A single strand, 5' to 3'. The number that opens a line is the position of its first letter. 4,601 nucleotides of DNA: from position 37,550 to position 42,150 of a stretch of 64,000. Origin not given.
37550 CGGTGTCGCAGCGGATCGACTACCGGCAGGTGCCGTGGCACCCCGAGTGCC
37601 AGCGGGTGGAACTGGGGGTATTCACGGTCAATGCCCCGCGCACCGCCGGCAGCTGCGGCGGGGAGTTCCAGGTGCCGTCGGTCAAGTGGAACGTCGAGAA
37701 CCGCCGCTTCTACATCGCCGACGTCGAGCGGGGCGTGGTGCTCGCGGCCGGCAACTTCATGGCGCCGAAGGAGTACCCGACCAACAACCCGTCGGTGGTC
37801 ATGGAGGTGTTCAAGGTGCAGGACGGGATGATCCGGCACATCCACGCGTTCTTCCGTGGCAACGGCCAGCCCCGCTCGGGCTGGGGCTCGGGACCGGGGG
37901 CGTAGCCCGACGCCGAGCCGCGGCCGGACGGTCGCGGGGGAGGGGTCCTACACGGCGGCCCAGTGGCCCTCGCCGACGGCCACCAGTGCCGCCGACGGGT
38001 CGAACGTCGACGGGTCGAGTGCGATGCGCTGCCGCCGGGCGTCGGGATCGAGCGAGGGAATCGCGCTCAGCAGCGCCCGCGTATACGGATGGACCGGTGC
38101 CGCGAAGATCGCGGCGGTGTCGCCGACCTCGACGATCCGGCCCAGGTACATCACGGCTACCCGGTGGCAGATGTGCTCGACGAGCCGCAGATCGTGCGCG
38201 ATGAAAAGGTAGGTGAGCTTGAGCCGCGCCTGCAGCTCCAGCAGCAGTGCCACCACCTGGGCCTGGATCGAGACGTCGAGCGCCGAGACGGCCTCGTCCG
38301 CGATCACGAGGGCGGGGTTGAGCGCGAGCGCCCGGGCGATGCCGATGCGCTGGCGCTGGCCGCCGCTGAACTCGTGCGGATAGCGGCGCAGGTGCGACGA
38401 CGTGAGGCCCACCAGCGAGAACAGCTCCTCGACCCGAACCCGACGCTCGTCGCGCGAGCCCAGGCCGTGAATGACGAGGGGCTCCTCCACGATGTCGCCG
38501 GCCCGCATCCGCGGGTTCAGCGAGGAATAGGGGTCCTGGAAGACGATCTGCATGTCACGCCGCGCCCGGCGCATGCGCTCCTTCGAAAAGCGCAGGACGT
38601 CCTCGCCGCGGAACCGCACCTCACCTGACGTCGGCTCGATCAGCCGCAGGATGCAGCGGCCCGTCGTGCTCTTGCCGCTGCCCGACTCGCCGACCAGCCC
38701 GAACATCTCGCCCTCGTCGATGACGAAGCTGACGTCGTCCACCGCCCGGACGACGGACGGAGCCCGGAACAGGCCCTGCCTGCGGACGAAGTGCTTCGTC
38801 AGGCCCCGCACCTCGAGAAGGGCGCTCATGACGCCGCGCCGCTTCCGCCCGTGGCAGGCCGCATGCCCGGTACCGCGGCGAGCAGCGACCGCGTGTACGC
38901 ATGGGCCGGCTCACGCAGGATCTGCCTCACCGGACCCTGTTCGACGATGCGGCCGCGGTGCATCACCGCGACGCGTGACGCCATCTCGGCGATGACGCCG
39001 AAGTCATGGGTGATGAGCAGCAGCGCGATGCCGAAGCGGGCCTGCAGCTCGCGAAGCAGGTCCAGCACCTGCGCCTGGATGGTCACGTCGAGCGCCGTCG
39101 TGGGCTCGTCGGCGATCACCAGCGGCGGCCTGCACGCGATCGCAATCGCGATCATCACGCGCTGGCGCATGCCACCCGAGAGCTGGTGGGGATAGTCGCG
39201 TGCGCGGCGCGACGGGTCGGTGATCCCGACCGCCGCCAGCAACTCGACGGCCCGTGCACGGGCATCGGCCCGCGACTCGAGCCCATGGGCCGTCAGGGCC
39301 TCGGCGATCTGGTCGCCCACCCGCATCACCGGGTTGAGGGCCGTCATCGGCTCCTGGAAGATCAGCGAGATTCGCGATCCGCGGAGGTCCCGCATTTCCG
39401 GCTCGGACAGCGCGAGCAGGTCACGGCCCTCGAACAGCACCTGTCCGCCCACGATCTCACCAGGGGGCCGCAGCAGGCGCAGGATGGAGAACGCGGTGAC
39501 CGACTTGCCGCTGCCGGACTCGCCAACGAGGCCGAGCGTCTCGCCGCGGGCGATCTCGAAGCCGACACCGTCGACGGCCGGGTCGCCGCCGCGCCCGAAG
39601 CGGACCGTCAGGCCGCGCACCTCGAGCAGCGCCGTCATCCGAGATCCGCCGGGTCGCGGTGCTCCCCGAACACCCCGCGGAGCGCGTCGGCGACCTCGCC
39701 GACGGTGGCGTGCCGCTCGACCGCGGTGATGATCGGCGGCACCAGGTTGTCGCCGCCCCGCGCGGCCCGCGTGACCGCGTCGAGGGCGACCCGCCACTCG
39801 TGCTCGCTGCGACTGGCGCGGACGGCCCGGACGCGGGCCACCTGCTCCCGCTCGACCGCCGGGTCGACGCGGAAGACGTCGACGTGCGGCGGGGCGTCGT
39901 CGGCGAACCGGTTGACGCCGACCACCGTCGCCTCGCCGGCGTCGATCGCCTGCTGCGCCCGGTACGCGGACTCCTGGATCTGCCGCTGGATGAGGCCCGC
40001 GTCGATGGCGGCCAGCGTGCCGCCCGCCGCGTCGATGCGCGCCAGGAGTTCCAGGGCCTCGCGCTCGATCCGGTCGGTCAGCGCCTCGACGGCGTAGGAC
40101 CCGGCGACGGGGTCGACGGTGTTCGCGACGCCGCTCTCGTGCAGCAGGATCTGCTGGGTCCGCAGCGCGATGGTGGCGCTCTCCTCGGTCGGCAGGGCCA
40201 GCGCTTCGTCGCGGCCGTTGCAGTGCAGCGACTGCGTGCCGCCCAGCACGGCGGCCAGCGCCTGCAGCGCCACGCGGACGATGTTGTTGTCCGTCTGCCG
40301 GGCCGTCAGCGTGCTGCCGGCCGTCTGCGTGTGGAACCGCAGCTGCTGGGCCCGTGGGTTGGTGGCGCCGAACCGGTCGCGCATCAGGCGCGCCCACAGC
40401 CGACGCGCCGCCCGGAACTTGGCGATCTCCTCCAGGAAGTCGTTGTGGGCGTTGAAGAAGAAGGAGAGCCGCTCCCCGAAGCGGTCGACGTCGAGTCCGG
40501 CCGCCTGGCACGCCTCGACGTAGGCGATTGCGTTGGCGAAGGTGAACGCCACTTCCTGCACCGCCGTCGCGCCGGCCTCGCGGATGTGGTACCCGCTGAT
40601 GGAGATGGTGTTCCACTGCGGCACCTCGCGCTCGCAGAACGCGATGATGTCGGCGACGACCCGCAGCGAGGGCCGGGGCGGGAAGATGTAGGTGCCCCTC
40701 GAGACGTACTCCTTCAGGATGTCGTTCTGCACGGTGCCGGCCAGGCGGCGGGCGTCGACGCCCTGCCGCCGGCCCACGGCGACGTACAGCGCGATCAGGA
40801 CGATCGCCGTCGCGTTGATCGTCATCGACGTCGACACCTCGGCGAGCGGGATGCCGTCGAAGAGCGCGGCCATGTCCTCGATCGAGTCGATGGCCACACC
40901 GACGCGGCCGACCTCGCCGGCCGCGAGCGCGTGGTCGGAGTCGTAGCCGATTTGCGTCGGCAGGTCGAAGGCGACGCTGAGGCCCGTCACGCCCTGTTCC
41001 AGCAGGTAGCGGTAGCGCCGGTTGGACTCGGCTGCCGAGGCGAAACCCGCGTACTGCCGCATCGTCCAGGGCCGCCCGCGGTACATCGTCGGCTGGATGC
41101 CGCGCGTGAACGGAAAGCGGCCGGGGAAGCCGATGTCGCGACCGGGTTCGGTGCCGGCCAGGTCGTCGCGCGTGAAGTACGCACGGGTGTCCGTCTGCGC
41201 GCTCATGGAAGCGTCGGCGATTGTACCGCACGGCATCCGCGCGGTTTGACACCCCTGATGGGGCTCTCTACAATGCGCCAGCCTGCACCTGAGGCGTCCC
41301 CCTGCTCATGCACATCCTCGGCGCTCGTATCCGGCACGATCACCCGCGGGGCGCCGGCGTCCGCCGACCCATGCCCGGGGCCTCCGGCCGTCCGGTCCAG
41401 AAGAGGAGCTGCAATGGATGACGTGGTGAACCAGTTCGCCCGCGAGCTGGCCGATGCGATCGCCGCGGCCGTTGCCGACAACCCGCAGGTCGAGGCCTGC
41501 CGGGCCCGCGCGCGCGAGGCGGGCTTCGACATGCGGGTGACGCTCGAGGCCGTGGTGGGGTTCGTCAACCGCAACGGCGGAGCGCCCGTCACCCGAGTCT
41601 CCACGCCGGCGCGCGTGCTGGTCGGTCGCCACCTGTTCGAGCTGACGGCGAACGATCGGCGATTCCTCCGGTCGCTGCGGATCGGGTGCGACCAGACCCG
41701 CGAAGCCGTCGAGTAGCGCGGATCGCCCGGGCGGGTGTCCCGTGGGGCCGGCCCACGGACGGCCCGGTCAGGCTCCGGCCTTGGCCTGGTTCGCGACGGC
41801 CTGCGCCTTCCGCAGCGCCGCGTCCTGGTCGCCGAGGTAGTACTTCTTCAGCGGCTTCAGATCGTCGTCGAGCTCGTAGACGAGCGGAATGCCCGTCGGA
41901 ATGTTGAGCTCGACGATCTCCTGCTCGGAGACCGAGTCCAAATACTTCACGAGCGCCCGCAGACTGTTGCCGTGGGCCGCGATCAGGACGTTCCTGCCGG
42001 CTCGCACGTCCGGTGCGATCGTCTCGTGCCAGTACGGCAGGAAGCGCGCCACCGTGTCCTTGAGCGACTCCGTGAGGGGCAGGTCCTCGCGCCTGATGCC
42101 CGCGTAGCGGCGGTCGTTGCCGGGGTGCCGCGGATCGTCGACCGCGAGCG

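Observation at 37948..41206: Split methylmalonyl-CoA mutase catalytic subunit translationally coupled to two permease-less peptide/nickel-type ABC ATPases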

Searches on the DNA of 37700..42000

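Call 28: search_rna_families(source=window, start=37700, end=42000, threshold=evalue, max_evalue=1)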
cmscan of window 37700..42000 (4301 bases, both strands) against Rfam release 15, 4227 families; matches with E-value up to 1: 0.
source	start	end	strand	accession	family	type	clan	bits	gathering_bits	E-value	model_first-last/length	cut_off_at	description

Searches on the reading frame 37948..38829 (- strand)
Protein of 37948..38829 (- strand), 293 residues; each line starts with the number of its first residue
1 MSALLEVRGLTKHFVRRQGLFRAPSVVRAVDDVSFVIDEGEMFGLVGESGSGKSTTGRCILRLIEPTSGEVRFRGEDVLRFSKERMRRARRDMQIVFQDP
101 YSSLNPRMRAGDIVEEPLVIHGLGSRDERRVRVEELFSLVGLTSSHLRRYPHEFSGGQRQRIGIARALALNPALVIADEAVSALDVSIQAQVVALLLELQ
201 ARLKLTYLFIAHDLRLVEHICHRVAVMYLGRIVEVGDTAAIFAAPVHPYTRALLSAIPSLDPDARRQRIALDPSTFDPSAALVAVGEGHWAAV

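Call 4: search_protein_families(library=pfam, proteins=[window:37948-38829:-])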
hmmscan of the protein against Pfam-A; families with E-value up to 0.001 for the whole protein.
window:37948-38829:- (293 aa): 2 families
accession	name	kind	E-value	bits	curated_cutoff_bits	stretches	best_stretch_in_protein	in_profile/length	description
PF00005.33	ABC_tran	-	5.9e-32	111.6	25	1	31-181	2-136/137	ABC transporter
PF08352.17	oligo_HPY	-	6.2e-10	39.8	27.1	1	233-268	1-37/65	Oligopeptide/dipeptide transporter, C-terminal region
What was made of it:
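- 37948..38829 (-): ABC2: OppF/DppF-like nucleotide-binding protein, 293 aa, with an internal deletion of about 24 residues that removes the cysteine motif. PF00005 plus oligo_HPY positions 1-37 of 65 (call 4).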

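Call 7: search_protein_families(library=ncbifam, proteins=[window:37948-38829:-], max_evalue=0.00001)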
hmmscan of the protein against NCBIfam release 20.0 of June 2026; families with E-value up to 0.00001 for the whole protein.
window:37948-38829:- (293 aa): 184 families (the best 25 are shown)
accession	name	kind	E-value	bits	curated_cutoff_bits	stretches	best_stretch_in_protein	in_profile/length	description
NF008453.0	PRK11308.1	subfamily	4.5e-106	354.9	408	1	2-273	10-284/334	dipeptide ABC transporter ATP-binding protein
NF007613.0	PRK10261.1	equivalog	7.9e-101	338.4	1077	1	4-271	313-582/623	glutathione ABC transporter ATP-binding protein GsiA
NF043071.1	DppF_dipep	equivalog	1.8e-96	323.5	660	1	3-273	12-285/331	dipeptide ABC transporter ATP-binding subunit DppF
NF011659.0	PRK15079.1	equivalog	1.3e-94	316.7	540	1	3-268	10-279/334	murein tripeptide/oligopeptide ABC transporter ATP binding protein OppF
NF043078.1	MMSYN1_0168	equivalog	2.7e-83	280.7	800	3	127-270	467-610/649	oligopeptide ABC transporter ATP-binding protein OppF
TIGR02769.1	nickel_nikE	equivalog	2.4e-81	273.1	332.55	1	4-266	2-262/265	nickel import ATP-binding protein NikE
NF011713.0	PRK15134.1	equivalog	1.1e-79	268.5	834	1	2-255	273-527/529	microcin C ABC transporter ATP-binding protein YejF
NF007739.0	PRK10419.1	subfamily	4.9e-73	245.9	354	1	3-266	2-263/268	nickel ABC transporter ATP-binding protein NikE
NF011692.0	PRK15112.1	equivalog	3e-66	223.8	452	1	2-256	3-253/269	putrescine export ABC transporter ATP-binding protein SapF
NF008246.0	PRK11022.1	equivalog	3.6e-66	223.5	541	1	3-266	2-266/326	dipeptide ABC transporter ATP-binding protein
NF007010.1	PRK09473.1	subfamily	7e-62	209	575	1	5-264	2-261/318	oligopeptide ABC transporter ATP-binding protein OppD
NF043079.1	MMSYN1_0167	equivalog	6.6e-56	190.2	740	1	92-261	307-478/561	oligopeptide ABC transporter ATP-binding protein OppD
NF047578.1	opine_ATP_CntD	equivalog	3.4e-55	187.1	380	1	29-259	19-255/266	staphylopine uptake ABC transporter ATP-binding protein CntD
NF047576.1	opine_ATP_CntF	equivalog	9.8e-55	185.6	385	1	30-260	20-256/264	staphylopine uptake ABC transporter ATP-binding protein CntF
TIGR01186.1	proV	subfamily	4.8e-52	177.3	326.6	1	28-254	7-230/363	betaine/proline/choline family ABC transporter ATP-binding protein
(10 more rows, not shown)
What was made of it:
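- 37948..38829 (-): DppF-type subfamily PRK11308 scores 355 bits against a cut-off of 408; NikE scores 273 against 332.55 (call 7).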

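Call 54: list_cluster_members(proteins=[P0001, window:37948-38829:-, window:39635-41206:-, P0121])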
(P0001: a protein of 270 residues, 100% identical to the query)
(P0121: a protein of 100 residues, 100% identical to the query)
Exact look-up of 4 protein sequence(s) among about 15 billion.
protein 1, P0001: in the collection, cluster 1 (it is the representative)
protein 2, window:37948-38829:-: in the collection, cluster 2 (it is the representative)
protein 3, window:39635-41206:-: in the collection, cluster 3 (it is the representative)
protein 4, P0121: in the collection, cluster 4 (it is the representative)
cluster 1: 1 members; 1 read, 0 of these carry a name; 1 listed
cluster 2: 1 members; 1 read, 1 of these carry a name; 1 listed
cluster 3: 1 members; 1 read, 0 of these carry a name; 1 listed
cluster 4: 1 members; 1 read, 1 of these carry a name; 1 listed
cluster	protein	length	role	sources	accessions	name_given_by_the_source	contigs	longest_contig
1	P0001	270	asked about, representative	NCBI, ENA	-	-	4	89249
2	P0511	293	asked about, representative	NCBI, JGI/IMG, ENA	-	ABC-type oligopeptide transport system ATPase subunit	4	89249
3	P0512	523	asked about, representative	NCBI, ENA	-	-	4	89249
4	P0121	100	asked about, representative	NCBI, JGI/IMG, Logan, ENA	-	hypothetical protein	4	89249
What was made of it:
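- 37948..38829 (-): A source names it 'ABC-type oligopeptide transport system ATPase subunit' (call 54).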
